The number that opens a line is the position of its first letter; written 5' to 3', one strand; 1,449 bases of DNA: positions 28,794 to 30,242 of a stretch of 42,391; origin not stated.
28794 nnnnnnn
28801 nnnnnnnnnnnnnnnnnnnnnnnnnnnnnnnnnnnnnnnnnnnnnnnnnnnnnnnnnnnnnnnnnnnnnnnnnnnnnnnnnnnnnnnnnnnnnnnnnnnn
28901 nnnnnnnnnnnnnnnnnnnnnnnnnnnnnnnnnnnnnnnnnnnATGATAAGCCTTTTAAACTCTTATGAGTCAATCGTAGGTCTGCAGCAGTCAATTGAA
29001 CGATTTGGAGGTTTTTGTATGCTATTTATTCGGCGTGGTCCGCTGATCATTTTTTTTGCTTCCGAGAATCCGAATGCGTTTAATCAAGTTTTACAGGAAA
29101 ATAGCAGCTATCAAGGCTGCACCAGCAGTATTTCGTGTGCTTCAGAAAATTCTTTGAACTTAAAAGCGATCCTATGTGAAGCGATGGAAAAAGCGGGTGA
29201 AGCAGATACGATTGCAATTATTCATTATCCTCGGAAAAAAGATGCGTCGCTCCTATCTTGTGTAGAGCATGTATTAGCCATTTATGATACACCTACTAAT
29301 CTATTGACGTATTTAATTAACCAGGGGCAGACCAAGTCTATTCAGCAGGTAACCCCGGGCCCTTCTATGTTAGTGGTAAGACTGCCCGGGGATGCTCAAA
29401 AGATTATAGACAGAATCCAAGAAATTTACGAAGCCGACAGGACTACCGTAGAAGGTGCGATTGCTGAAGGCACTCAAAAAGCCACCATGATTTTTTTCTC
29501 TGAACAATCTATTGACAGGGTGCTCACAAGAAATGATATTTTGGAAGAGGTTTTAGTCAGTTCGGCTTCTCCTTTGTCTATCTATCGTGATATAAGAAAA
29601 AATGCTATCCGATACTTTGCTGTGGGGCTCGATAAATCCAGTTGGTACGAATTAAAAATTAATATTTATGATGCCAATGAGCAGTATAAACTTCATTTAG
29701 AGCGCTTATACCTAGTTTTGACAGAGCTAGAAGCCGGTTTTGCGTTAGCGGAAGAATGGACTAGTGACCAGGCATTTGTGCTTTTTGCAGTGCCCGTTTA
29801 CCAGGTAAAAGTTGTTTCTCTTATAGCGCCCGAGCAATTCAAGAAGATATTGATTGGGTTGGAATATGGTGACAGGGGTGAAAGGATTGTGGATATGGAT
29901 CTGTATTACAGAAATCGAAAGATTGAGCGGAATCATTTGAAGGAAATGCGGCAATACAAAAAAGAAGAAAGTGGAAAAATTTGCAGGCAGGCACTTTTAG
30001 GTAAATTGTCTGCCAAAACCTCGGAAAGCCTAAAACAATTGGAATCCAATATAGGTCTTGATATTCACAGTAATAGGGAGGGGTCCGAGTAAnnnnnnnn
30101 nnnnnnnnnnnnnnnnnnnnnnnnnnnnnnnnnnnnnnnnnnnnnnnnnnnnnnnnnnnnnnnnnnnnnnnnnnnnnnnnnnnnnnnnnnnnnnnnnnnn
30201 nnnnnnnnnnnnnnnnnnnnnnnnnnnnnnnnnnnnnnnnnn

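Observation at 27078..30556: Candidate undescribed system: PARG - Smr - metallophosphoesterase - orphan protein - YbaK deacylase cassette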

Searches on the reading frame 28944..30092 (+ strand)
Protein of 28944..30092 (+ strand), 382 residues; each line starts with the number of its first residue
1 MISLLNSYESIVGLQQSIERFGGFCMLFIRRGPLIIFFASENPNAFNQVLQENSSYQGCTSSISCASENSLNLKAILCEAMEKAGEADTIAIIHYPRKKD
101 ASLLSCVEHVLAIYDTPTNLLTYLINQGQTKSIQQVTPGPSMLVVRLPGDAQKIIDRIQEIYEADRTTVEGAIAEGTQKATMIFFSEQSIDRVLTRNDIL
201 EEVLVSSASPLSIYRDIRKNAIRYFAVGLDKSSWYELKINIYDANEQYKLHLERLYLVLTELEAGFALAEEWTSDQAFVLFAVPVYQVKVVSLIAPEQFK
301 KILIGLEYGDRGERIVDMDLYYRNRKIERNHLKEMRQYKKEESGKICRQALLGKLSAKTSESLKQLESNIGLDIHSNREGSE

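Call 3: search_protein_families(library=pfam, proteins=[window:28944-30092:+], max_evalue=0.01)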
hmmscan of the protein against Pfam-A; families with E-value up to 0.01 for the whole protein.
window:28944-30092:+ (382 aa): 0 families

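Call 4: search_protein_families(library=ncbifam, proteins=[window:28944-30092:+], max_evalue=0.01)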
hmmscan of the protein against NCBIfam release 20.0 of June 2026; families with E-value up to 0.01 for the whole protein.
window:28944-30092:+ (382 aa): 0 families

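Call 13: find_homologous_proteins(query=window:29019-30092:+)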
Query window:29019-30092:+ (357 aa): 30 proteins with E <= 0.001 among 2601 candidates.
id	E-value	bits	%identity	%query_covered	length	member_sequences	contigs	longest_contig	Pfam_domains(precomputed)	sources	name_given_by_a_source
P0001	2.3e-230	781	100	100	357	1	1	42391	-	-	-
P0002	3.3e-98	347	49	97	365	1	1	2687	-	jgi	-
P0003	2.1e-94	334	48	97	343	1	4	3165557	-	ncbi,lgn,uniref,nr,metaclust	ncbi:hypothetical protein [Natranaerobius thermophilus]|uniref:DUF4868 domain-containing protein n=1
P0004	7.6e-89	316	44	97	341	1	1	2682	-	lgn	-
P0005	4.4e-86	307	45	97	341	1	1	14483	-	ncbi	-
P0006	4.7e-65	238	37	99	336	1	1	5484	-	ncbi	-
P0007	2.2e-53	200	34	97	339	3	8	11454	-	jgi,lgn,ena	jgi:hypothetical protein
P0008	3.4e-51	192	34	97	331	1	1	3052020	-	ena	-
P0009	2.1e-50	190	34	97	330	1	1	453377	-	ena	-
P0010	5.0e-50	189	33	97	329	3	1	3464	-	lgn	-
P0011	2.5e-49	186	33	97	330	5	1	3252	-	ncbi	ncbi:MAG: hypothetical protein R6V86_04330 [Spirochaetia bacterium]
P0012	3.4e-49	186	32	97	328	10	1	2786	-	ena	-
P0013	1.2e-48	184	32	97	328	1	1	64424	-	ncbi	-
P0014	3.9e-48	182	32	96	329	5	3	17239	-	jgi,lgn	jgi:hypothetical protein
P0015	4.1e-48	182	32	97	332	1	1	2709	-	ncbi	-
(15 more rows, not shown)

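Call 14: find_encoding_contigs(protein=P0003, flank=8000, max_places=2)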
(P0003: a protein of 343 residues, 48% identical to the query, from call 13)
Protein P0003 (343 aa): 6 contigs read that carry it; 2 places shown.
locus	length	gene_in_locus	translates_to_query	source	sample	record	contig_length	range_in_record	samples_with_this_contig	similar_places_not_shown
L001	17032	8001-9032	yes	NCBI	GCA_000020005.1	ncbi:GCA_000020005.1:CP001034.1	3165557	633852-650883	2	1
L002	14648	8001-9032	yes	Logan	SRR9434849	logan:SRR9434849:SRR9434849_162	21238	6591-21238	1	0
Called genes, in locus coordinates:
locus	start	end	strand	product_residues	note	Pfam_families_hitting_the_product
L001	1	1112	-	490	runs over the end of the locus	PF02028:BCCT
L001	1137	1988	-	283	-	PF00582:Usp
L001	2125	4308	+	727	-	PF09371:Tex_N, PF22706:Tex_central_region, PF14639:YqgF (weak), PF16921:Tex_YqgF, PF14635:HHH_7, PF12836:HHH_3, PF17674:HHH_9, PF00575:S1, +1 more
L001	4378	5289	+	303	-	PF10021:PARG_cat_microb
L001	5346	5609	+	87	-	PF01713:Smr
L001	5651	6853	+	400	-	PF01546:Peptidase_M20, PF07687:M20_dimer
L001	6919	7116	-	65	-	PF09723:Zn_ribbon_8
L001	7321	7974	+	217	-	PF00149:Metallophos, PF12850:Metallophos_2 (weak)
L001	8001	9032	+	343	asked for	-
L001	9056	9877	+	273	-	-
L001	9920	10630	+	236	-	PF02089:Palm_thioest (weak), PF05057:DUF676 (weak), PF05990:DUF900 (faint), PF12146:Hydrolase_4 (weak), PF02450:LCAT (faint)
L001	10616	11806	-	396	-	PF01546:Peptidase_M20, PF07687:M20_dimer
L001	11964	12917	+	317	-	-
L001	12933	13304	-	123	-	PF09350:DJC28_CD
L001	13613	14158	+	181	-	PF00440:TetR_N, PF17937:TetR_C_28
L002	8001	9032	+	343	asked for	-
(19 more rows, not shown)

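Call 15: find_encoding_contigs(protein=P0008, flank=8000, max_places=2)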
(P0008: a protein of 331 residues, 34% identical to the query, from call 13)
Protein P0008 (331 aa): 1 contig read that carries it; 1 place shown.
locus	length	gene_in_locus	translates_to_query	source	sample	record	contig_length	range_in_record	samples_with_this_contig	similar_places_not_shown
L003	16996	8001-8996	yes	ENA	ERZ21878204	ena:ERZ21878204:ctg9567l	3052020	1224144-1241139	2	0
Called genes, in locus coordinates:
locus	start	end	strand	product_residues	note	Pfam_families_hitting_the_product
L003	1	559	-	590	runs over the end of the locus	PF02874:ATP-synt_ab_N, PF16886:ATP-synt_ab_Xtn, PF00006:ATP-synt_ab, PF22919:ATP-synt_VA_C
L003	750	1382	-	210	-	PF01991:vATP-synt_E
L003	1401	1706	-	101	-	PF01990:ATP-synt_F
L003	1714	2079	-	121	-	PF00137:ATP-synt_C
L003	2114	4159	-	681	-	PF01496:V_ATPase_I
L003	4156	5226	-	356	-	PF01992:vATP-synt_AC39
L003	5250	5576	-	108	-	-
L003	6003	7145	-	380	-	PF00155:Aminotran_1_2, PF01041:DegT_DnrJ_EryC1 (weak), PF01053:Cys_Met_Meta_PP (weak)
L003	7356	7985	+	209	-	PF00149:Metallophos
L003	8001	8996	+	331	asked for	-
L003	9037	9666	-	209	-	PF01209:Ubie_methyltran, PF05401:NodS (faint), PF13489:Methyltransf_23, PF13847:Methyltransf_31, PF08241:Methyltransf_11, PF08242:Methyltransf_12, PF13649:Methyltransf_25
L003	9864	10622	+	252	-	PF10418:DHODB_Fe-S_bind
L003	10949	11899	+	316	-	PF01180:DHO_dh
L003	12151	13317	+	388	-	PF00988:CPSase_sm_chain, PF00117:GATase, PF07722:Peptidase_C26 (weak)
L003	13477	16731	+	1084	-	PF25596:CPSase_L_D1, PF02786:CPSase_L_D2, PF02787:CPSase_L_D3, PF25596:CPSase_L_D1, PF02655:ATP-grasp_3, PF02786:CPSase_L_D2, PF15632:ATPgrasp_Ter, PF02142:MGS, +3 more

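Call 16: search_protein_families(library=padloc, proteins=[window:29019-30092:+], max_evalue=1)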
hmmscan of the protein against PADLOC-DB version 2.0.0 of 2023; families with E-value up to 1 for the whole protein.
window:29019-30092:+ (357 aa): 0 families

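Call 18: search_protein_families(library=pfam, alignment_id=A1, max_evalue=10)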
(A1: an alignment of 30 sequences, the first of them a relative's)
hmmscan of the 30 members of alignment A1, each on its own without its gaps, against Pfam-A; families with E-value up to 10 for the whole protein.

A. member 1, P0001 (357 aa): 2 families
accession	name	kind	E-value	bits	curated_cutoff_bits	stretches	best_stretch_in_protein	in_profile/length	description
PF03802.19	CitX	-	0.01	16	25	1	266-309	84-128/165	Apo-citrate lyase phosphoribosyl-dephospho-CoA transferase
PF09293.15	RNaseH_C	-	0.15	12.8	25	1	264-331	48-115/124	T4 RNase H, C terminal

B. families by the number of members that match (of 30 scanned): 13 families
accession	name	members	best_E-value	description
PF03802.19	CitX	22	4.2e-05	Apo-citrate lyase phosphoribosyl-dephospho-CoA transferase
PF08621.15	RPAP1_N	1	0.023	RPAP1-like, N-terminal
PF22845.2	DUF3097_N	1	0.024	DUF3097, N-terminal domain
PF06760.16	DUF1221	1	0.056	Protein of unknown function (DUF1221)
PF24712.1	YxiG_2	1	0.11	YxiG-like protein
PF09293.15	RNaseH_C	1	0.15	T4 RNase H, C terminal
PF16674.11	UCH_N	1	0.15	N-terminal of ubiquitin carboxyl-terminal hydrolase 37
PF25735.1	Phage_L5_gp82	1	0.16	Mycobacterium phage L5 gene 82 protein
PF04934.19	Med6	1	0.19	MED6 mediator sub complex component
PF09447.15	Cnl2_NKP2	1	0.21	Cnl2/NKP2 family protein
PF14122.12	YokU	1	0.23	YokU-like protein, putative antitoxin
PF21514.3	FimA-like_C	1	0.27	FimA-like major fimbrial subunit protein, C-terminal domain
PF20991.3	CBP66_1st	1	0.57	Nuclear cap binding complex subunit CBP66 N-terminal domain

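Call 20: search_solved_structures(query=A1, max_evalue=10)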
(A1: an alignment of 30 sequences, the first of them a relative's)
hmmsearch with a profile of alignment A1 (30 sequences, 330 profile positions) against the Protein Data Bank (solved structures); distinct sequences matched with E-value up to 10: 6.
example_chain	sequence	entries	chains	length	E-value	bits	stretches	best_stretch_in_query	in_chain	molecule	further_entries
4ude_A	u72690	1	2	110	0.11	14.9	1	111-166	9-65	GINLFY PROTEIN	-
3jbn_AY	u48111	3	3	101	0.13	14.8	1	35-87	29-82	60S ribosomal protein uL23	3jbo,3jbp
8pfh_C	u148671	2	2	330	0.96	11.9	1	132-202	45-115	CDC12 isoform 1 | Cell division control protein 12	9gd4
8hbl_A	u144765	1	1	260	1.2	11.5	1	27-121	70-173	Non-structural protein 3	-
8gqc_A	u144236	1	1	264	1.3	11.5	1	27-121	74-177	Papain-like protease nsp3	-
8ufm_A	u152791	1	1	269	1.3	11.5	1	27-96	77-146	Papain-like protease nsp3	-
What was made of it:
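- On HPPK (FolK): A PDB profile search finds no HPPK (call 20).
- Tried and rejected: Sequence search of the orphan profile against PDB found nothing meaningful (call 20).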

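Call 22: find_related_loci(query=A1, collection=metagenome_contigs, flank=8000)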
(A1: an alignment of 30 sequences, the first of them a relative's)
Query A1 (357 aa) in metagenome_contigs; peptide patterns used: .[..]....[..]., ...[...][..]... (x = any residue, [..] = any of these).
246 stretches matched a pattern; 73 encode a relative of the query (tblastn E <= 1e-3); 73 distinct loci.
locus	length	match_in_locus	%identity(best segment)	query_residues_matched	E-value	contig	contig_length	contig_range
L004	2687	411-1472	49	1-345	8e-101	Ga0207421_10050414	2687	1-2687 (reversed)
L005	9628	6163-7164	35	1-351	1e-65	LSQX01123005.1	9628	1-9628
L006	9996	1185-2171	35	1-345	2e-61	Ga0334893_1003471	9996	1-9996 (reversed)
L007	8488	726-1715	33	1-346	1e-60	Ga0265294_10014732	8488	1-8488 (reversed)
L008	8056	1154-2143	33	1-346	1e-60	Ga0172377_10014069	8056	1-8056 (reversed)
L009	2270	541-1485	33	1-338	7e-61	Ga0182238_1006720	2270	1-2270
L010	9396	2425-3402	34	1-345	4e-59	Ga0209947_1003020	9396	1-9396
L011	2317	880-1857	34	1-345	5e-60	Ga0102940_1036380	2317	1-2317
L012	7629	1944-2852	36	44-345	9e-59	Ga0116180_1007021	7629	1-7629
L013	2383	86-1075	32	1-345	4e-59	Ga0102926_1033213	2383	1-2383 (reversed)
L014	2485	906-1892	32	1-345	3e-58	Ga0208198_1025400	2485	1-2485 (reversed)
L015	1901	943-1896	33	1-334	1e-58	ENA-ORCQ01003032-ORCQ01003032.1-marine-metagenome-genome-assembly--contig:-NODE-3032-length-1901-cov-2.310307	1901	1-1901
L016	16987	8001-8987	34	1-345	6e-57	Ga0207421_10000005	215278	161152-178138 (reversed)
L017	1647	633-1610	32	1-345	5e-58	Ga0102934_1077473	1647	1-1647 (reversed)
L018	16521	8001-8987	34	1-345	2e-54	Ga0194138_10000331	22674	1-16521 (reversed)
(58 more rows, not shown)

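Call 27: predict_structure(alignment_id=A1)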
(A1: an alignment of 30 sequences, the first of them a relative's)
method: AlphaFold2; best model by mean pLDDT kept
length: 357 residues; sequences in the alignment: 30
mean_pLDDT: 85.4   pTM: 0.77
mean pLDDT of the five models: 85.4, 84.6, 84.3, 84.0, 83.2
residues with pLDDT >= 90: 194; 70-90: 111; 50-70: 45; < 50: 7
segments of 3 or more residues with pLDDT < 50: 251-255
pLDDT, mean of each block of 10 residues (from residue 1): 86 92 85 57 60 77 89 70 84 93 92 92 91 96 84 83 83 90 93 89 87 92 91 91 76 57 92 97 93 95 94 94 97 96 76 50
secondary structure, 60 per line:
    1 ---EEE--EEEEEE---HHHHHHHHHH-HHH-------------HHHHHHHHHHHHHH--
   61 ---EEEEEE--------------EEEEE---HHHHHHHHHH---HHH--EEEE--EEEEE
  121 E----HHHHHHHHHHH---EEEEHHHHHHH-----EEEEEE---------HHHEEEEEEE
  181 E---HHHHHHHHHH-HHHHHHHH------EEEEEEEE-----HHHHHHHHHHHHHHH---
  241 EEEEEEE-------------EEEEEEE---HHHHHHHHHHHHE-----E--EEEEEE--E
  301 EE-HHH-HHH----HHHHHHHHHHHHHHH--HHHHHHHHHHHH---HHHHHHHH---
elements in order: E4-6 E9-14 H18-27 H45-58 E64-69 E84-88 H92-101 E110-113 E116-121 H126-136 E140-143 H144-150 E156-161 E174-181 H185-194 H196-203 E210-217 H223-237 E241-247 E261-267 H271-282 E292-297 E300-302 H315-329 H332-343 H347-354
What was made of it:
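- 29019..30092 (+): The 357-aa 'orphan'. Poorly conserved N-terminal alpha/beta domains are followed by a conserved C-terminal CitX/HPPK-like domain (about residues 205-301) and a helical tail. AF2 pLDDT 85.4 (call 27).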

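Call 30: fold_search(model_id=the predicted structure, library=pdb)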
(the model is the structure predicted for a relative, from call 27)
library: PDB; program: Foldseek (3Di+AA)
matches with E <= 10: 929; with E <= 0.001: 0
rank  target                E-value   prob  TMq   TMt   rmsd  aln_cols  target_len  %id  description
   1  5etl_C                6.3e-03  1.00  0.22  0.44   5.4       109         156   16  E. coli 6-hydroxymethyl-7,8-dihydropterin pyrophosphokinase complexed with AMPCPP and inhibitor at 1.82 angstrom resol (released 2016-05-04)
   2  5etl_A                8.0e-03  1.00  0.21  0.43   5.2       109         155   18  E. coli 6-hydroxymethyl-7,8-dihydropterin pyrophosphokinase complexed with AMPCPP and inhibitor at 1.82 angstrom resol (released 2016-05-04)
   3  5etl_B                9.5e-03  0.99  0.21  0.42   5.3       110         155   16  E. coli 6-hydroxymethyl-7,8-dihydropterin pyrophosphokinase complexed with AMPCPP and inhibitor at 1.82 angstrom resol (released 2016-05-04)
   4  8sk1_A                1.1e-02  0.97  0.21  0.41  15.8       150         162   13  Bacillus anthracis HPPK in complex with bisubstrate inhibitor HP-73 (released 2024-07-03)
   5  5etl_D                1.3e-02  0.99  0.21  0.42   6.0       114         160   16  E. coli 6-hydroxymethyl-7,8-dihydropterin pyrophosphokinase complexed with AMPCPP and inhibitor at 1.82 angstrom resol (released 2016-05-04)
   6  2bmb                  1.8e-02  0.97  0.19  0.14   5.6       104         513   16  X-ray structure of the bifunctional 6-hydroxymethyl-7,8- dihydroxypterin pyrophosphokinase dihydropteroate synthase from (released 2006-01-17)
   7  1tmj                  2.5e-02  0.92  0.20  0.38   5.8       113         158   17  Crystal structure of E.coli apo-HPPK(W89A) at 1.45 Angstrom resolution (released 2005-06-21)
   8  7mpy_A                2.6e-02  0.99  0.21  0.18   4.9       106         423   15  Crystal structure of cytosolic HPPK-DHPS from A.thaliana (released 2021-12-08)
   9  4cyu_A                3.5e-02  0.99  0.21  0.45   5.5       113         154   12  Staphylococcus aureus 7,8-Dihydro-6-hydroxymethylpterin- pyrophosphokinase in complex with AMPCPP (released 2015-01-28)
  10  4m5n_A                3.5e-02  0.96  0.19  0.38   6.7       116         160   18  The Identification, Analysis and Structure-Based Development of Novel Inhibitors of 6-hydroxymethyl-7,8-dihydropterin  (released 2014-04-02)
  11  8sk1_B                3.5e-02  0.91  0.21  0.42  16.1       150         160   13  Bacillus anthracis HPPK in complex with bisubstrate inhibitor HP-73 (released 2024-07-03)
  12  1rtz                  3.7e-02  0.75  0.17  0.32   5.3        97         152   21  CRYSTAL STRUCTURE OF E.COLI APO-HPPK(V83G/DEL84-89) AT 1.33 ANGSTROM RESOLUTION (released 2004-02-24)
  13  1hka                  4.0e-02  0.90  0.19  0.37   6.3       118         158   15  6-HYDROXYMETHYL-7,8-DIHYDROPTERIN PYROPHOSPHOKINASE (released 1999-06-08)
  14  3qbc_A                4.2e-02  0.93  0.20  0.38   5.5       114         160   14  Structure and design of a new pterin site inhibitor of S. aureus HPPK (released 2012-01-25)
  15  4cyu_C                4.5e-02  0.95  0.20  0.40   5.6       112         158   12  Staphylococcus aureus 7,8-Dihydro-6-hydroxymethylpterin- pyrophosphokinase in complex with AMPCPP (released 2015-01-28)
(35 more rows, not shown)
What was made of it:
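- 29019..30092 (+): Foldseek top hits are all HPPK, best E 6e-3 (call 30).
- Closest known: HPPK. Same: It is the best structural match of the AF2 model: the top 17 PDB hits are all HPPK, best E 6e-3, Foldseek probability up to 1.0 (call 30).
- HPPK is the best structural match (call 30). The N-terminal domains give weak matches to small ligand-binding folds such as GlnK and the NikR C-terminal domain (call 30).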

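Call 50: search_protein_representatives(alignment_id=A1)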
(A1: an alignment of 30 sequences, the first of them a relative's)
Query: 30 sequences, 330 profile positions. Proteins with E-value up to 0.001 (for the whole library): 185; up to 1e-10: 151; up to 1e-30: 119. The best 150 are listed.
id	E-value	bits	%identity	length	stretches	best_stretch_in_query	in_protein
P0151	4.7e-143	492.8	-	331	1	1-327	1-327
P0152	2.9e-118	411.4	-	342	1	1-327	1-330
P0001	3.1e-118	411.3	-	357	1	1-326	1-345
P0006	7.4e-117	406.8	-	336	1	1-328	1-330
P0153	2.2e-116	405.2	-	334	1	1-327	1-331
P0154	8.3e-111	386.9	-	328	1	1-320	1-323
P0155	1.2e-109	383.0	-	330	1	1-329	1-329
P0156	3.2e-107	375.1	-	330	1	1-327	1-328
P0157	4.1e-105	368.1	-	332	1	1-326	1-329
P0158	7.5e-105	367.3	-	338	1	1-329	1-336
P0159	9.4e-104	363.7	-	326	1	1-321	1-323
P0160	1.9e-103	362.7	-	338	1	1-329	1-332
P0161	1.1e-99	350.3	-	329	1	1-327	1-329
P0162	8.4e-99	347.4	-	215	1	90-298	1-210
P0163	1.1e-98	347.0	-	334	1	1-328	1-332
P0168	4.2e-93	328.7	-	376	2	1-304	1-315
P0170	2.1e-88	313.2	-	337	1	4-329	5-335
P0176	9.6e-84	297.9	-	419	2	65-327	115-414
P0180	1.8e-75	270.7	-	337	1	3-328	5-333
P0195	1.3e-67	244.8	-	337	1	1-326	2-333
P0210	1.2e-61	225.3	-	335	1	3-327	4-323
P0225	1.0e-57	212.4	-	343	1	3-327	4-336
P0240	1.6e-50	188.7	-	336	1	2-327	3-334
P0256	4.0e-37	144.7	-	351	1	3-329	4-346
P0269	3.1e-28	115.5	-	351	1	6-326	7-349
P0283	5.9e-15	71.8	-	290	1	1-177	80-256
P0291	8.4e-12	61.4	-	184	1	195-327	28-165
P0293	1.6e-11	60.5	-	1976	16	129-180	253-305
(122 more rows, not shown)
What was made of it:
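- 29019..30092 (+): The family has 185 representatives at 50% identity (call 50).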
